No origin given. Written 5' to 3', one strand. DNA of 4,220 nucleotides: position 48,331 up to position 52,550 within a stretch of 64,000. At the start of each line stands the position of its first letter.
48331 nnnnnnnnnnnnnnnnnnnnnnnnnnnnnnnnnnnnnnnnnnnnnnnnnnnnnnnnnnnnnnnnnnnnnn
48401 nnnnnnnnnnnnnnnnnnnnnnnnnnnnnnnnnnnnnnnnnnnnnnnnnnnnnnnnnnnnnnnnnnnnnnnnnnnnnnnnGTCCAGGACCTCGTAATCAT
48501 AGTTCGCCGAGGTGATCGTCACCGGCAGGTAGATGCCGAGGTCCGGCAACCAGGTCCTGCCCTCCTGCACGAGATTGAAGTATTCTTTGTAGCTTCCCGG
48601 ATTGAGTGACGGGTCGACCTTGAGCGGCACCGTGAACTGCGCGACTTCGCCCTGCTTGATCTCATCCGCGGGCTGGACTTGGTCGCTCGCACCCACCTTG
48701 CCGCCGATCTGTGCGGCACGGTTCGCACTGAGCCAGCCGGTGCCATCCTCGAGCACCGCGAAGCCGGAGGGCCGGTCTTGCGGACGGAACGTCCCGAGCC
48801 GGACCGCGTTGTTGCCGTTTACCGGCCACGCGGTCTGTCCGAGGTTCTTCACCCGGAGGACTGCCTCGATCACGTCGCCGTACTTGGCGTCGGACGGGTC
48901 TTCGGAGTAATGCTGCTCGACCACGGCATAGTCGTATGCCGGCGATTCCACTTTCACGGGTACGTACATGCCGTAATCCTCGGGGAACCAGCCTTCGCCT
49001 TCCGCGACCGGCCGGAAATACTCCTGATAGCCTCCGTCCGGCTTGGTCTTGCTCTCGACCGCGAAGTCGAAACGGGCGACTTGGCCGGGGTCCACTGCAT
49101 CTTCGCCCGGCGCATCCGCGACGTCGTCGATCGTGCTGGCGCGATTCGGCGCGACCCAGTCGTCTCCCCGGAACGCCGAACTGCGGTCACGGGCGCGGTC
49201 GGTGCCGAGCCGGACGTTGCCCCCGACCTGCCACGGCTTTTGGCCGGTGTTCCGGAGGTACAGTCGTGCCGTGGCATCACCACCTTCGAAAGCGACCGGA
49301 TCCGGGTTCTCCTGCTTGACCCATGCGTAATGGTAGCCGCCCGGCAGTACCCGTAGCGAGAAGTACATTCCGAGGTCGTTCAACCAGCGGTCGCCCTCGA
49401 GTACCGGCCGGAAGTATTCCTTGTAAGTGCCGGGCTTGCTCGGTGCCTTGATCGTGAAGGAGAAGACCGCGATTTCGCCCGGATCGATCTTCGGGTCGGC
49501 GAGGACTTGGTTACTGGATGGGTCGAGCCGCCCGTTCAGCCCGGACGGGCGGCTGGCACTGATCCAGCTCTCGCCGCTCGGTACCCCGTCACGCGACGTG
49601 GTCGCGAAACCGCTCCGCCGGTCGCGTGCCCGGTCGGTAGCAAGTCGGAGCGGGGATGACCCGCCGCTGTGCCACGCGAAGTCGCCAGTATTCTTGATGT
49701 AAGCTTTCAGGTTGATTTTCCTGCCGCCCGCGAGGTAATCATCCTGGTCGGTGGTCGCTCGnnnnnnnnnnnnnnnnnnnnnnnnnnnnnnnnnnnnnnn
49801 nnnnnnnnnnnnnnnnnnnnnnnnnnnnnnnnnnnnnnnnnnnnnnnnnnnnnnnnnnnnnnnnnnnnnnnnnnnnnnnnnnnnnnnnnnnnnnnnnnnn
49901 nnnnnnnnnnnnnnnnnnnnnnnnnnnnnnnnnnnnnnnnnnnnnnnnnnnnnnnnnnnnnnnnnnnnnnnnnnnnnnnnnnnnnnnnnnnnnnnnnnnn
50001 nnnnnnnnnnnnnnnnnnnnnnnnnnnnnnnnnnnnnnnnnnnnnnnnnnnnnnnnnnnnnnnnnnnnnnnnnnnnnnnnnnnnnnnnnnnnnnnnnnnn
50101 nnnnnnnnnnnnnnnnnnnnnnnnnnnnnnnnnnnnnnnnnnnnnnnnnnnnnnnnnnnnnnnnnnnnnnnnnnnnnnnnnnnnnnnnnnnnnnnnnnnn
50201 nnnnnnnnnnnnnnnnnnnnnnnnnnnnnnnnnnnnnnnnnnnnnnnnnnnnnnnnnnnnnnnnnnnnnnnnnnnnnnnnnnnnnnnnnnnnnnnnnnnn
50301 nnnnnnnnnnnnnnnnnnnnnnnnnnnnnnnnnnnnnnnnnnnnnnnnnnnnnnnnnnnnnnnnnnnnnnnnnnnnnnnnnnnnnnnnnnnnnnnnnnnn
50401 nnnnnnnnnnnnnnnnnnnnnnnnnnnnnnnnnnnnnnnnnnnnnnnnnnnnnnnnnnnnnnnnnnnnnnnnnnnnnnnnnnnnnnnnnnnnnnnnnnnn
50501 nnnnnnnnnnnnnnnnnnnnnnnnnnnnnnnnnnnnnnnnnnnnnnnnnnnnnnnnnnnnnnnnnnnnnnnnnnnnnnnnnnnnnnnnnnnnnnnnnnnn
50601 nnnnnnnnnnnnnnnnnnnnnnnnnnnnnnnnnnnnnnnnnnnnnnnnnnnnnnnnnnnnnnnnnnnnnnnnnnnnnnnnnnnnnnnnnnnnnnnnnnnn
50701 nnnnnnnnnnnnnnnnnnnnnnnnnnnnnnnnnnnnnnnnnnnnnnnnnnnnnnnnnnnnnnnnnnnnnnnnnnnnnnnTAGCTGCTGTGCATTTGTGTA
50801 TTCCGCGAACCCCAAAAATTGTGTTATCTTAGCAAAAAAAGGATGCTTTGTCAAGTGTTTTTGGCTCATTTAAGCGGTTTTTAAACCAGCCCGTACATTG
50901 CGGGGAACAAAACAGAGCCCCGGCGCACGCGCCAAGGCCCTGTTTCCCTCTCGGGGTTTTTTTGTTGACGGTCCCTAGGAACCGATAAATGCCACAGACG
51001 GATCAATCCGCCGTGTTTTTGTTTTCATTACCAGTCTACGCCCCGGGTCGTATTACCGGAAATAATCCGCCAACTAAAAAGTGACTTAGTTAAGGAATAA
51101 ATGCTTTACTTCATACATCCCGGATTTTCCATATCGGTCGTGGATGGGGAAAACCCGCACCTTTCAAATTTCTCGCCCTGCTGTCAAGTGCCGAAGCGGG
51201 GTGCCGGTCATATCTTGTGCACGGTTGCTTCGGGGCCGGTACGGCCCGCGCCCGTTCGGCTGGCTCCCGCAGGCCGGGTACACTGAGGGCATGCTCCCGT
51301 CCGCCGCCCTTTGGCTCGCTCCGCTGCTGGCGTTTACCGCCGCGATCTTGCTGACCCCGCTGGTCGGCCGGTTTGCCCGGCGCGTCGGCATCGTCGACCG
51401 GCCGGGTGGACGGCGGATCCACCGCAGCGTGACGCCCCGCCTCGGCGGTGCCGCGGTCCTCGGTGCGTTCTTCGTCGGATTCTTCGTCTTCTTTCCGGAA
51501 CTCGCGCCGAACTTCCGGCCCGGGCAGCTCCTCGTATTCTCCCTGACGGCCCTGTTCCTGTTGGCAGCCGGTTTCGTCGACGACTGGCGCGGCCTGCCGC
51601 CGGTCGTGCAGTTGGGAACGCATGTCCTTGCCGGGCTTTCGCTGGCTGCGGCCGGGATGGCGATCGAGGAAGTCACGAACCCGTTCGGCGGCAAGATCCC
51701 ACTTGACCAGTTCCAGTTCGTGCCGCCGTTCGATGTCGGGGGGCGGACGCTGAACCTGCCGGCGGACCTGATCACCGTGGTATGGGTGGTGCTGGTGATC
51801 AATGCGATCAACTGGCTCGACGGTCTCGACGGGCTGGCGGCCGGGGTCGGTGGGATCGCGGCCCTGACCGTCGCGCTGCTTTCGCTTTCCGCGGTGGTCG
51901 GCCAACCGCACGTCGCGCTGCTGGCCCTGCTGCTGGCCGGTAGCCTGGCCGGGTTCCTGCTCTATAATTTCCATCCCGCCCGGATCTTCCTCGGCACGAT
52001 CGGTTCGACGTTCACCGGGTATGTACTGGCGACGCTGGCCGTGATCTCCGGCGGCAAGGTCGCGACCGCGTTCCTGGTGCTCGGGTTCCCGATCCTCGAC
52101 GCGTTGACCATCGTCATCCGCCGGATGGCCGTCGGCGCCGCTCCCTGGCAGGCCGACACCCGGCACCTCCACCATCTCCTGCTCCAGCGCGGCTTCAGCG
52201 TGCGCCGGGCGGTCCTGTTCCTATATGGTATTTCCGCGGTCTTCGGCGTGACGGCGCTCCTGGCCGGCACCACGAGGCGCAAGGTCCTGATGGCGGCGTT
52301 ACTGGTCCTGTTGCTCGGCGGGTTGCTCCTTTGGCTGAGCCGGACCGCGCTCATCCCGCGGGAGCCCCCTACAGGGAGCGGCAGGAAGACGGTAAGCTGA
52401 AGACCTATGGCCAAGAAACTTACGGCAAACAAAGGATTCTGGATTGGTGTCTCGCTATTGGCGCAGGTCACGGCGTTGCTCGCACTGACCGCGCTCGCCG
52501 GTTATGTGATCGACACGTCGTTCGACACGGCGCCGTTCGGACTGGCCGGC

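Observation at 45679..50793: Tandem paralogous giant secreted M23-peptidase proteins built from an unassigned ~110-aa repeat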

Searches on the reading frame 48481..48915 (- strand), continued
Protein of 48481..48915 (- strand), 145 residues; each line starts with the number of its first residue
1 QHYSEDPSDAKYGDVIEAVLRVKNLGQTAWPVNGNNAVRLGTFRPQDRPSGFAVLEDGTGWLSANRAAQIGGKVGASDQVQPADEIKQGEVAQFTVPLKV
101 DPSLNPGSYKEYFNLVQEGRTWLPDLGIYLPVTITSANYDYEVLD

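Call 80: list_cluster_members(proteins=[P0113, P0115, P0119, P0127, P0146, P0153, P0172, P0205, P0217, P0223])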
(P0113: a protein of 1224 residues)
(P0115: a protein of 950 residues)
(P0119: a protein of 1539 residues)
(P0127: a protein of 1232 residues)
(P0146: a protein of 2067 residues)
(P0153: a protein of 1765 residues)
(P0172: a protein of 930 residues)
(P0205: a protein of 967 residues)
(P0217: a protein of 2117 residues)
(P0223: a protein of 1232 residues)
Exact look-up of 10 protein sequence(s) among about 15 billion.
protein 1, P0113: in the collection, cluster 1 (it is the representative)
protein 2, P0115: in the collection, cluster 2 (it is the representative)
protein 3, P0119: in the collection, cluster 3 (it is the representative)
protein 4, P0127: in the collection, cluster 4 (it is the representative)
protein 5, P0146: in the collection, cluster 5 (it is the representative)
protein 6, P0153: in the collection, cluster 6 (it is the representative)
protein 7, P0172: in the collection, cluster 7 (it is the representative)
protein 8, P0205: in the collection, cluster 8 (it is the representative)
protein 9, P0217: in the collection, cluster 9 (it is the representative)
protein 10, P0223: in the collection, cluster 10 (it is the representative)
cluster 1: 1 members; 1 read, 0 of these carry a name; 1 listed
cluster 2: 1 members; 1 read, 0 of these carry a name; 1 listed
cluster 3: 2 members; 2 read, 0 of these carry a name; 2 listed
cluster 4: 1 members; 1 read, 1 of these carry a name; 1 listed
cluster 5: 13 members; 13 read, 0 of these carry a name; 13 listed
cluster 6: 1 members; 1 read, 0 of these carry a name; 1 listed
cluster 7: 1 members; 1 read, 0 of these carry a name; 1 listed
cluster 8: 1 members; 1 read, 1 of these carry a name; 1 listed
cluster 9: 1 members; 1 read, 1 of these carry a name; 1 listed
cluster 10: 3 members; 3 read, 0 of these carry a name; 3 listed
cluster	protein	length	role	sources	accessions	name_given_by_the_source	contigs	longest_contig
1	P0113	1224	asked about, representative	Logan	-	-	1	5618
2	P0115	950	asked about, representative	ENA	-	-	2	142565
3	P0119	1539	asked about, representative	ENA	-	-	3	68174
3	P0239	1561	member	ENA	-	-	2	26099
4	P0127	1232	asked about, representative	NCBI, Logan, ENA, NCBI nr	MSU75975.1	SpoIID/LytB domain-containing protein [Patescibacteria group bacterium]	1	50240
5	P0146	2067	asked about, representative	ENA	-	-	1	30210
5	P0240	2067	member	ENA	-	-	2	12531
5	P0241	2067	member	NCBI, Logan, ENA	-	-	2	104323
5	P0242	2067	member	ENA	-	-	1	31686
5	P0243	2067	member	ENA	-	-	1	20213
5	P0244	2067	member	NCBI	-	-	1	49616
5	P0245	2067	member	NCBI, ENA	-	-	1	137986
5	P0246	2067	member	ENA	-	-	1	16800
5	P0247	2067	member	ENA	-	-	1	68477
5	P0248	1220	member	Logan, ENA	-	-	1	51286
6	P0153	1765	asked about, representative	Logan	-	-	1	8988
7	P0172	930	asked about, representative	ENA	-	-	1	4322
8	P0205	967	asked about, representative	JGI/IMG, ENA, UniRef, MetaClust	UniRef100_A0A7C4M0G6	Dockerin domain-containing protein n=1 Tax=candidate division CPR3 bacterium ... | \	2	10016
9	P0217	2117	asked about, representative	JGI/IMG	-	beta-glucosidase/6-phospho-beta-glucosidase/beta-galactosidase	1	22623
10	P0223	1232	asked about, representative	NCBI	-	-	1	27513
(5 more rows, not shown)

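Call 82: fold_search(model_id=the predicted structure, library=viral)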
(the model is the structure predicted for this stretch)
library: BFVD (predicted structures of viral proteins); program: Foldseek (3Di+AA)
matches with E <= 10: 645; with E <= 0.001: 0
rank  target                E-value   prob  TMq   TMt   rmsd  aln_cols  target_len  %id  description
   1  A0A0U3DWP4            2.0e-02  0.96  0.36  0.31   8.6       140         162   14  Uncharacterized protein [Pseudomonas phage SM1]
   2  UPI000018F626         2.6e-02  0.98  0.41  0.49   6.6       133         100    8  (no name look-up for this kind of identifier)
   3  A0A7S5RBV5            2.9e-02  0.94  0.41  0.17   8.9       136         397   12  (no name in the UniProt tables at hand)
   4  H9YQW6                3.4e-02  0.98  0.43  0.48   9.1       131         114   16  (no name in the UniProt tables at hand)
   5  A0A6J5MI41            4.9e-02  0.93  0.42  0.13  10.2       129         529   12  Uncharacterized protein [uncultured Caudovirales phage]
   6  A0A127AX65            5.2e-02  0.92  0.41  0.44   9.5       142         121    8  Uncharacterized protein [Bacillus phage SP-15]
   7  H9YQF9                5.8e-02  0.91  0.35  0.34   5.7       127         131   12  (no name in the UniProt tables at hand)
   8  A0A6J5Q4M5            7.1e-02  0.95  0.40  0.48   6.3       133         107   10  Uncharacterized protein [uncultured Caudovirales phage]
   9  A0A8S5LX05            7.5e-02  0.87  0.39  0.45   7.3       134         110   10  Uncharacterized protein [Siphoviridae sp. ctRiO19]
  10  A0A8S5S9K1            7.5e-02  0.66  0.32  0.16   7.7       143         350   10  Uncharacterized protein [Myoviridae sp. ctByu2]
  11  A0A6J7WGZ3            7.5e-02  0.60  0.30  0.31   8.5       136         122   12  Uncharacterized protein [uncultured Caudovirales phage]
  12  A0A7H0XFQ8            7.9e-02  0.85  0.37  0.44   6.2       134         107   13  Uncharacterized protein [Pseudomonas phage phiK7A1]
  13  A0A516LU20            7.9e-02  0.69  0.39  0.39   7.7       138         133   14  (no name in the UniProt tables at hand)
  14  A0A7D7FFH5            8.3e-02  0.82  0.39  0.43   7.4       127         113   13  (no name in the UniProt tables at hand)
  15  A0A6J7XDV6            8.3e-02  0.66  0.35  0.39   8.1       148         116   12  Uncharacterized protein [uncultured Caudovirales phage]
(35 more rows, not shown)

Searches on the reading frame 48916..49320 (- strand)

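Call 7: search_protein_families(library=pfam, proteins=[window:48916-49320:-], max_evalue=1)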
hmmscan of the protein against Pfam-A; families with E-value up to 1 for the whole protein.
seq(135 aa): 1 family
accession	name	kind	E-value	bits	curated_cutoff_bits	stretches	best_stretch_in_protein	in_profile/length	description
PF16158.11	N_BRCA1_IG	-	0.16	13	28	1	21-106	19-92/108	Ig-like domain from next to BRCA1 gene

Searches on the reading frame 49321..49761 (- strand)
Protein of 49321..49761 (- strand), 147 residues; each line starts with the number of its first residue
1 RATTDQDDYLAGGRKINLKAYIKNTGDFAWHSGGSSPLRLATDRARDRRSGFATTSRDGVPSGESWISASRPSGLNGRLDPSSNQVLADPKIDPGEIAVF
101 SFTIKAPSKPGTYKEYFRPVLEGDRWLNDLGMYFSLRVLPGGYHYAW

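Call 7: search_protein_families(library=pfam, proteins=[window:49321-49761:-], max_evalue=1)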
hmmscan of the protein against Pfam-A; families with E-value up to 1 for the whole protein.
seq(147 aa): 2 families
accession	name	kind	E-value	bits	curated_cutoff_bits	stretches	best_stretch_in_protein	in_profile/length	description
PF16158.11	N_BRCA1_IG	-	5.5e-06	27.3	28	1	80-119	51-90/108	Ig-like domain from next to BRCA1 gene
PF12690.13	BsuPI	-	0.21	12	22.9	1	85-114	61-91/101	Intracellular proteinase inhibitor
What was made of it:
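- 49342..49812 (-): B repeat 2 (aa 328-484). Single-unit PF16158 match at 27.3 bits (call 7).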

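Call 13: search_solved_structures(query=A1, max_evalue=10, show_alignments=3)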
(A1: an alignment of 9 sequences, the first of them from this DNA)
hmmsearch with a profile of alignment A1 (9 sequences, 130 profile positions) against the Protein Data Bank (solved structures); distinct sequences matched with E-value up to 10: 4.
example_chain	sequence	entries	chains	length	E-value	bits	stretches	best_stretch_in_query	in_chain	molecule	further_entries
4ole_A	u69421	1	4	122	0.69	13.3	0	82-116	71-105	Next to BRCA1 gene 1 protein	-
7u4e_A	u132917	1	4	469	0.92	12.9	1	18-68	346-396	Neuraminidase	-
5huk_A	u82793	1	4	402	1.3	12.3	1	18-68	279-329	Neuraminidase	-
5lte_A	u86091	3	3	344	1.8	11.9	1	38-86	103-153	heme dependent oxidative N-demethylase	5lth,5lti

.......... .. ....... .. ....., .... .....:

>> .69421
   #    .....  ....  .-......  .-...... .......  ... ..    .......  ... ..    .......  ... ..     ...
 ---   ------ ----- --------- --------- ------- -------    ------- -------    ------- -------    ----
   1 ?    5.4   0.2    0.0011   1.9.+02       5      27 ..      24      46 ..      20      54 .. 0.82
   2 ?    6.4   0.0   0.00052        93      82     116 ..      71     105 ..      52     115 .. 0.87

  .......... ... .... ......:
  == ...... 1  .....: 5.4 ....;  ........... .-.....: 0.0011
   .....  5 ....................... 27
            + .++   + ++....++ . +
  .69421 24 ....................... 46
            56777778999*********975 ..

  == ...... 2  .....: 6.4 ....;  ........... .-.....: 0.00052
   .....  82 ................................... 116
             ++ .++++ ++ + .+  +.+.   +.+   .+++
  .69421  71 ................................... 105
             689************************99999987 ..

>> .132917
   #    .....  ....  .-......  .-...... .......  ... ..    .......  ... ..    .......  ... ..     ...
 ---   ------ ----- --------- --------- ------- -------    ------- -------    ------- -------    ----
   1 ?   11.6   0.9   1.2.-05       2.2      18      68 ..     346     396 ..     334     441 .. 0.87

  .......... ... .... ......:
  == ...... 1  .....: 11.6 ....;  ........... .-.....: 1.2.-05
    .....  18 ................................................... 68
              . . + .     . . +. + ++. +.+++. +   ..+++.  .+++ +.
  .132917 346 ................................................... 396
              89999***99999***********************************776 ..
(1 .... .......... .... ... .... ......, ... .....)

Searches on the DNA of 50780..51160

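Call 57: search_rna_families(source=window, start=50780, end=51160, threshold=evalue, max_evalue=1)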
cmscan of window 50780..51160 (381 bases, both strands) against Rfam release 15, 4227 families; matches with E-value up to 1: 1.
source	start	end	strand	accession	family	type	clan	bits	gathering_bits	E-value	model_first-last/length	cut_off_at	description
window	50910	50963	-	RF02628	Hrs1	Gene; sRNA;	-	16.7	56.4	0.86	1-74/74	no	Hfq-regulated sRNA 1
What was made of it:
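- Tried and rejected: The Rfam scan of the 350-bp AT-rich intergenic region upstream of B gave only a non-significant Hrs1 match (E 0.86, call 57).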

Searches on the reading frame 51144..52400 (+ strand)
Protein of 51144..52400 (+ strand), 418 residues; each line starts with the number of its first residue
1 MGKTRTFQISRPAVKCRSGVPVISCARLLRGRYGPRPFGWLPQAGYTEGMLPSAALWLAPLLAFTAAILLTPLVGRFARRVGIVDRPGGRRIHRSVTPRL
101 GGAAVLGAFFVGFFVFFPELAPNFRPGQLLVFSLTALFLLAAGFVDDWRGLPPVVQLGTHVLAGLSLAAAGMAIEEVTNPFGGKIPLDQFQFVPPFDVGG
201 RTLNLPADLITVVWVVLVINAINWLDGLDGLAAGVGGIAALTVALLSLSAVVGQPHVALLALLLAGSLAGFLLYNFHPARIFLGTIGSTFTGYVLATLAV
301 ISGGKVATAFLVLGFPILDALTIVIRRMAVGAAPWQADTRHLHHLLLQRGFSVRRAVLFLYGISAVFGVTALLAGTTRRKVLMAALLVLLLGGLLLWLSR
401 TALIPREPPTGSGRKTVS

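Call 69: search_protein_families(library=ncbifam, proteins=[window:51144-52400:+], max_evalue=0.001)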
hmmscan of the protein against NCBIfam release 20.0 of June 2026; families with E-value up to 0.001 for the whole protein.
window:51144-52400:+ (418 aa): 3 families
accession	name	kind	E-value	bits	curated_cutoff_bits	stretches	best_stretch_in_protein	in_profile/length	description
TIGR02380.1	ECA_wecA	exception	4.4e-31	108.3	326.05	1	64-387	8-319/346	UDP-N-acetylglucosamine--undecaprenyl-phosphate N-acetylglucosaminephosphotransferase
NF053644.1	MraY_archaea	equivalog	5.5e-25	88.4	450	1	198-372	173-340/340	pseudomurein biosynthesis MraY family phospho-N-acetylmuramoyl-pentapeptide-transferase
TIGR00445.1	mraY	equivalog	7.3e-15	55.2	192.05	1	91-373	29-316/321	phospho-N-acetylmuramoyl-pentapeptide-transferase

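Call 70: search_protein_families(library=pfam, proteins=[window:51144-52400:+], max_evalue=0.01)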
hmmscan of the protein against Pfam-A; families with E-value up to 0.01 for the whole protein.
window:51144-52400:+ (418 aa): 1 family
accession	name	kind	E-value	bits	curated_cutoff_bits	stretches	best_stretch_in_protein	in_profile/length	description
PF00953.26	Glycos_transf_4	-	1.9e-32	112.9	27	1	130-302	2-159/160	Glycosyl transferase family 4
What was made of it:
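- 51144..52400 (+): Conserved flank: GT4-family polyprenyl-phosphate sugar-1-phosphate transferase (WecA/TagO/MraY-like). Best NCBIfam hit is WecA at 108 bits, below its cut-off (calls 69, 70).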
